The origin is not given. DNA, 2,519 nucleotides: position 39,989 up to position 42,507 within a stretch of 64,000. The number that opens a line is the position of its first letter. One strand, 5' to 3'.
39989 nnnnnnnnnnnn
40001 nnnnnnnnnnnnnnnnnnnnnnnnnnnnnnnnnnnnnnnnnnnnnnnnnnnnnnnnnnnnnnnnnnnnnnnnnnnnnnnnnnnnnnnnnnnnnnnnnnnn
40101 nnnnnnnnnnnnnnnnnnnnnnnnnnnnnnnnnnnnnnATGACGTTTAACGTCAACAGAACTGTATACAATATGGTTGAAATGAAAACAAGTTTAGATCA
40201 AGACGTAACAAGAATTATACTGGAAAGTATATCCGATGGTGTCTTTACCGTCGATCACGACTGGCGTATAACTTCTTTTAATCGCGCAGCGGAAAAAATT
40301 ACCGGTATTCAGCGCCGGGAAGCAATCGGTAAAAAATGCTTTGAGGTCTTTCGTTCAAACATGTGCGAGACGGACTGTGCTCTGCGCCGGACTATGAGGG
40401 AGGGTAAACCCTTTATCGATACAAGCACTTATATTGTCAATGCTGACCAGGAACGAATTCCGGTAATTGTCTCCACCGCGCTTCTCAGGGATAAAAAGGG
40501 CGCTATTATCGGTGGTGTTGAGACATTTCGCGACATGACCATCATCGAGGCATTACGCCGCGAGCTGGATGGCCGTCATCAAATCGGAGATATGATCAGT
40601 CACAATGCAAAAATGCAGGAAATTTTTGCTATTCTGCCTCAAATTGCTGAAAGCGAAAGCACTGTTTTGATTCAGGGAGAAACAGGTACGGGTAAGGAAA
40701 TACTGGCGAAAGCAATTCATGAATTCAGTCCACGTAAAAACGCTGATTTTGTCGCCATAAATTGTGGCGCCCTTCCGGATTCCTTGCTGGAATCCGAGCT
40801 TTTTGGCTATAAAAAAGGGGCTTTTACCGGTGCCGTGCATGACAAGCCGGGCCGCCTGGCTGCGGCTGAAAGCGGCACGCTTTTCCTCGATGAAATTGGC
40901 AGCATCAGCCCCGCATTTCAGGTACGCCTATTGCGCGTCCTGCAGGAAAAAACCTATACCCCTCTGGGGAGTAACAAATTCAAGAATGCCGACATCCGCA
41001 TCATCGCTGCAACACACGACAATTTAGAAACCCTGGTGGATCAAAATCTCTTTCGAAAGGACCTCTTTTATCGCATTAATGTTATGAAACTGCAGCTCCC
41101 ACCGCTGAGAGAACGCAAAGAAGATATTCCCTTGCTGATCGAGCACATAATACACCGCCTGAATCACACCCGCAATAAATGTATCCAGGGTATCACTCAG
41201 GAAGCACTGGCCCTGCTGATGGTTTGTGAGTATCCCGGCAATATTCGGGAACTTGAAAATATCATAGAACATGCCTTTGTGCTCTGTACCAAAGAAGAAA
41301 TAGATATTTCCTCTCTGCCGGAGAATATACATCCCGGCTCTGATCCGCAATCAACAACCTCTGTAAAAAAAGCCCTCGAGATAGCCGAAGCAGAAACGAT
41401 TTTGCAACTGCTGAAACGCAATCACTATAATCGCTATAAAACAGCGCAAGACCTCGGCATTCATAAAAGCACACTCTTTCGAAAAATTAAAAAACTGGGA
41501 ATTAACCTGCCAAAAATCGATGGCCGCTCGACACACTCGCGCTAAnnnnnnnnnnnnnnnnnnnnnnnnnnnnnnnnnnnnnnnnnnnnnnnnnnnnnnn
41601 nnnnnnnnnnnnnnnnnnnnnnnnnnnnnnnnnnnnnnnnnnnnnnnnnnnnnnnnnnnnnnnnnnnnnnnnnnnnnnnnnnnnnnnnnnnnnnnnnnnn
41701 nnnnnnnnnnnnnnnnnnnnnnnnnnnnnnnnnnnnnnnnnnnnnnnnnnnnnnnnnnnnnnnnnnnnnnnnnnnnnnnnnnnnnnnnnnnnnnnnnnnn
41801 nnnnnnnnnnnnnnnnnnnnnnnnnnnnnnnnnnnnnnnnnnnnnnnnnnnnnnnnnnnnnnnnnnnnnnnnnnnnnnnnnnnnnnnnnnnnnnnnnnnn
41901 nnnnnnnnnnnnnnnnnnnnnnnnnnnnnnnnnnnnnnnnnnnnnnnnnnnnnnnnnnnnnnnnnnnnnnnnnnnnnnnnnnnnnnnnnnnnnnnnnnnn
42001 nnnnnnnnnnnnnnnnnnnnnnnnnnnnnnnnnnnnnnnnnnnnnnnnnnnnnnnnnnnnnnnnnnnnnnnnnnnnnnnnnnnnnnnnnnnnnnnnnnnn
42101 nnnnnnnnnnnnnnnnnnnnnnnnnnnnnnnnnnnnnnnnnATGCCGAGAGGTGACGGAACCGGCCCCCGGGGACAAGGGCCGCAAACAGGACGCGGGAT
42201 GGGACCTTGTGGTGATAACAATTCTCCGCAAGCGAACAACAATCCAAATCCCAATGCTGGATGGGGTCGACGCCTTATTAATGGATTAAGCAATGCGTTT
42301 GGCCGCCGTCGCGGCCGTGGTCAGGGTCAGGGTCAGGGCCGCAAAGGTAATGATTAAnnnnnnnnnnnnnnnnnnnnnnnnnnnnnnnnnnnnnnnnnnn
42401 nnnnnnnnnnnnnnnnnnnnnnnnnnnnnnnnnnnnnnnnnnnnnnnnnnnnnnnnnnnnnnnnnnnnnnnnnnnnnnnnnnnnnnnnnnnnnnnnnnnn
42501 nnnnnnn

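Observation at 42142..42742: Tandem paralogues with extreme Gly/Arg/Pro composition; one has lost the coiled-coil half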

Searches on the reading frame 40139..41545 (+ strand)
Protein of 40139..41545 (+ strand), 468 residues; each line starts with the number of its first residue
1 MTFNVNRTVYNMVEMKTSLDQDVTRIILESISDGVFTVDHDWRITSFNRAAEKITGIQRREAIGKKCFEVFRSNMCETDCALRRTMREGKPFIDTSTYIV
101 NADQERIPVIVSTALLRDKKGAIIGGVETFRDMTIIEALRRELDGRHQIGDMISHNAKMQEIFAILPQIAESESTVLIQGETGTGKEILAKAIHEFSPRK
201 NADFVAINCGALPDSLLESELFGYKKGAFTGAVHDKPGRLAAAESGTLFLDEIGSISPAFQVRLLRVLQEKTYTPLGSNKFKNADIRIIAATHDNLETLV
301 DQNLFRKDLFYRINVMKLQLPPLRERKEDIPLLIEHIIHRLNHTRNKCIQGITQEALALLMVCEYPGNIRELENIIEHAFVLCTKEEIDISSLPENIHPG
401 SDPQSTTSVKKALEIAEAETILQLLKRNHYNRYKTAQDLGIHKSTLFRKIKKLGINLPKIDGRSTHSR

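Call 3: search_protein_families(library=pfam, proteins=[window:40139-41545:+], max_evalue=0.1)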
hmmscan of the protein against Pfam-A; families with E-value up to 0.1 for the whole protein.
window:40139-41545:+ (468 aa): 17 families
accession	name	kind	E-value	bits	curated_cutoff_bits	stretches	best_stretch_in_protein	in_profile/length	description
PF00158.32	Sigma54_activat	-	1.1e-67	227.3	20.2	1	153-318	2-167/168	Sigma-54 interaction domain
PF25601.1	AAA_lid_14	-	4.2e-27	94.2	27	1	324-406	1-83/87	AAA+ ATPase lid domain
PF14532.12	Sigma54_activ_2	-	3.5e-20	73.1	25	1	156-323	4-138/138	Sigma-54 interaction domain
PF13426.13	PAS_9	-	2.1e-16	60.5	27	1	32-134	1-102/103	PAS domain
PF08448.16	PAS_4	-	7e-13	49.2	23.1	1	28-134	1-106/110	PAS fold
PF00989.32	PAS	-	9.7e-13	48.6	22.6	1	27-133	6-113/113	PAS fold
PF07728.20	AAA_5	-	2.8e-08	34.3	22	1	176-295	2-124/139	AAA domain (dynein-related subfamily)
PF02954.25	HTH_8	-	1.8e-07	31.2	22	1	413-453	2-42/42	Bacterial regulatory protein, Fis family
PF13188.13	PAS_8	-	1.7e-06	28.1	21.8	1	26-77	5-56/65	PAS domain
PF00004.35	AAA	-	1.4e-05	26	21.2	1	176-313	1-126/131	ATPase family associated with various cellular activities (AAA)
PF07724.20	AAA_2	-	1.5e-05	25.5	27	1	173-301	3-132/166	AAA domain (Cdc48 subfamily)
PF01078.27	Mg_chelatase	-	0.00011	22.2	20.3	0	231-260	93-122/207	Magnesium chelatase, subunit ChlI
PF13596.12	PAS_10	-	0.0015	19.6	22.1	1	27-134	4-106/106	PAS domain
PF05043.19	Mga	-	0.013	16.5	21.1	1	422-457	23-58/87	Mga helix-turn-helix domain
PF12775.13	AAA_7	-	0.019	14.9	25.8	1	155-210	15-70/181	P-loop containing dynein motor region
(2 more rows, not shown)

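Call 64: search_protein_families(library=ncbifam, proteins=[window:40139-41545:+], max_evalue=0.001)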
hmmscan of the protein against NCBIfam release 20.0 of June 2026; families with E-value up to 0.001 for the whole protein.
window:40139-41545:+ (468 aa): 41 families (the best 25 are shown)
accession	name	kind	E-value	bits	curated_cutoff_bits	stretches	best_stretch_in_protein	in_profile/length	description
NF041552.1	TF_PrdR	equivalog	7.7e-110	367.9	795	1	8-452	120-575/577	sigma-54 dependent transcriptional regulator PrdR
TIGR01817.1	nifA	equivalog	5.2e-99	332.4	528.85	1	150-394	196-439/534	nif-specific transcriptional activator NifA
NF008469.0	PRK11361.1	equivalog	2e-94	316.9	714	1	136-456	129-457/461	acetoacetate metabolism transcriptional regulator AtoC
NF038308.1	RNA_repair_RtcR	equivalog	5.7e-92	309.3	650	1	148-424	178-459/530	RNA repair transcriptional activator RtcR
TIGR02915.1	PEP_resp_reg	equivalog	1.9e-91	307.1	502.6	1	143-455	133-444/445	PEP-CTERM-box response regulator transcription factor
TIGR01818.1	ntrC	equivalog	9.3e-90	301.6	558.6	1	148-409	132-393/463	nitrogen regulation protein NR(I)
NF007689.0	PRK10365.1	equivalog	9.7e-87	291.6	760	1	151-451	140-440/441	sigma-54-dependent response regulator transcription factor ZraR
TIGR02329.1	propionate_PrpR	equivalog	9.8e-87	291.7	499.2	1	134-452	196-526/526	propionate catabolism operon regulatory protein PrpR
NF003451.0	PRK05022.1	equivalog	6.8e-85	285.7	476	1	147-456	187-511/512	nitric oxide reductase transcriptional regulator NorR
NF011958.0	PRK15429.1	equivalog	4.6e-83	280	830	1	147-456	376-687/692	formate hydrogenlyase transcriptional activator FlhA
NF011953.0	PRK15424.1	equivalog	5.3e-82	276.1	703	1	137-452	206-533/538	propionate catabolism operon regulatory protein PrpR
NF011695.0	PRK15115.1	equivalog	5.2e-80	269.4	763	1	152-428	137-411/445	two-component system response regulator GlrR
NF041906.1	V4R_TF_MobR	exception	6e-79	266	999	1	147-452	229-543/544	phenol degradation transcriptional regulator MobR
NF050807.1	TransRegFlbDCaul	equivalog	1.1e-76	258.5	750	1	150-451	118-436/454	sigma-54-dependent transcriptional regulator FlbD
NF008485.2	PRK11388.1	equivalog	2.2e-76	257.5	551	1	25-456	213-638/643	dihydroxyacetone kinase operon transcriptional regulator DhaR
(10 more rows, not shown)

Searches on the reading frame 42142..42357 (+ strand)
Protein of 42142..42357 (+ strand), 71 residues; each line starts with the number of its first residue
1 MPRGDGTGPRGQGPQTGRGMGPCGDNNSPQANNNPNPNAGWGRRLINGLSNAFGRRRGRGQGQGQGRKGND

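Call 3: search_protein_families(library=pfam, proteins=[window:42142-42357:+], max_evalue=0.1)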
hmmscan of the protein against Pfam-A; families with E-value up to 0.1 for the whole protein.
window:42142-42357:+ (71 aa): 1 family
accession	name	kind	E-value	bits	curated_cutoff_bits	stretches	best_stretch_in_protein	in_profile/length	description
PF17253.7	DUF5320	-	3.3e-12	47.8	27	1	1-64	1-55/99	Family of unknown function (DUF5320)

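Call 4: search_protein_families(library=ncbifam, proteins=[window:42142-42357:+], max_evalue=0.1)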
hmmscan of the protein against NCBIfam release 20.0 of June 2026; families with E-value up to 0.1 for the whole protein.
window:42142-42357:+ (71 aa): 0 families

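Call 42: find_homologous_proteins(query=window:42142-42354:+, max_evalue=0.001)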
Query window:42142-42354:+ (71 aa): 8 proteins with E <= 0.001 among 171 candidates.
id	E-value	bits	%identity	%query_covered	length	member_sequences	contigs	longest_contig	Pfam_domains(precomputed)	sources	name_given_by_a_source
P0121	1.1e-28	117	89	75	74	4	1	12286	PF17253.8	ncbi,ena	-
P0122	5.5e-9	54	54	75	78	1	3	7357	PF17253.8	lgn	-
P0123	6.4e-8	50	58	77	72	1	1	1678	PF17253.8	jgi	-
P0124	2.2e-7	49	63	63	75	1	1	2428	PF17253.8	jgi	jgi:hypothetical protein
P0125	5.6e-6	44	57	52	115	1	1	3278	PF17253.8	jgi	jgi:hypothetical protein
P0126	7.9e-5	41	66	41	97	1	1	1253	PF17253.8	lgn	-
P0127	7.1e-4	38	52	86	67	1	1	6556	PF17253.8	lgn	-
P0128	8.0e-4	37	57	59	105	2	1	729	PF17253.8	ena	-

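Call 75: list_cluster_members(proteins=[window:42142-42354:+, window:42386-42739:+, window:41726-42100:+, window:41675-42100:+, window:41705-42100:+])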
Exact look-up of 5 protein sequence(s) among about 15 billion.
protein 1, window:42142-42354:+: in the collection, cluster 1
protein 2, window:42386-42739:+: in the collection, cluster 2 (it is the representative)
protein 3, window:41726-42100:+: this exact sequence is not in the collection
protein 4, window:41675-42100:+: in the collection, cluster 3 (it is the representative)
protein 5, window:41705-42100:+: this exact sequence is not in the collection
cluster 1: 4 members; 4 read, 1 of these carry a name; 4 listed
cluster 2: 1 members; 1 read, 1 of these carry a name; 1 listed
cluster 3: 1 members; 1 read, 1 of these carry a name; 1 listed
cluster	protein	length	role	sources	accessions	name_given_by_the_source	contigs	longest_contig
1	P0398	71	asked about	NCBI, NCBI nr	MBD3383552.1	hypothetical protein GF407_01385 [candidate division KSB1 bacterium] | hypothetical protein [candidate division KSB1 bacterium]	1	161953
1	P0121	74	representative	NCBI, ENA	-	-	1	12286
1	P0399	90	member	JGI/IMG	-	-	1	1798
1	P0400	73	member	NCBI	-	-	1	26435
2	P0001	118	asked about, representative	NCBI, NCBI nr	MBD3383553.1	hypothetical protein GF407_01390 [candidate division KSB1 bacterium] | hypothetical protein [candidate division KSB1 bacterium]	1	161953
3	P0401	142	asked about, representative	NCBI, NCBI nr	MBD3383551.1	hypothetical protein GF407_01380 [candidate division KSB1 bacterium] | hypothetical protein [candidate division KSB1 bacterium]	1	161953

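Call 85: predict_structure(alignment_id=A7)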
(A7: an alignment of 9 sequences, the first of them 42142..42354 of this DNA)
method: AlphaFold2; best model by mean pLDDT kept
length: 71 residues; sequences in the alignment: 9
mean_pLDDT: 55.9   pTM: 0.17
mean pLDDT of the five models: 55.9, 55.0, 51.7, 49.5, 49.4
residues with pLDDT >= 90: 0; 70-90: 1; 50-70: 62; < 50: 8
segments of 3 or more residues with pLDDT < 50: 1-3, 69-71
pLDDT, mean of each block of 10 residues (from residue 1): 54 55 53 56 66 57 51 46
secondary structure, 60 per line:
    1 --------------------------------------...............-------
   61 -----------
elements in order: H39-53
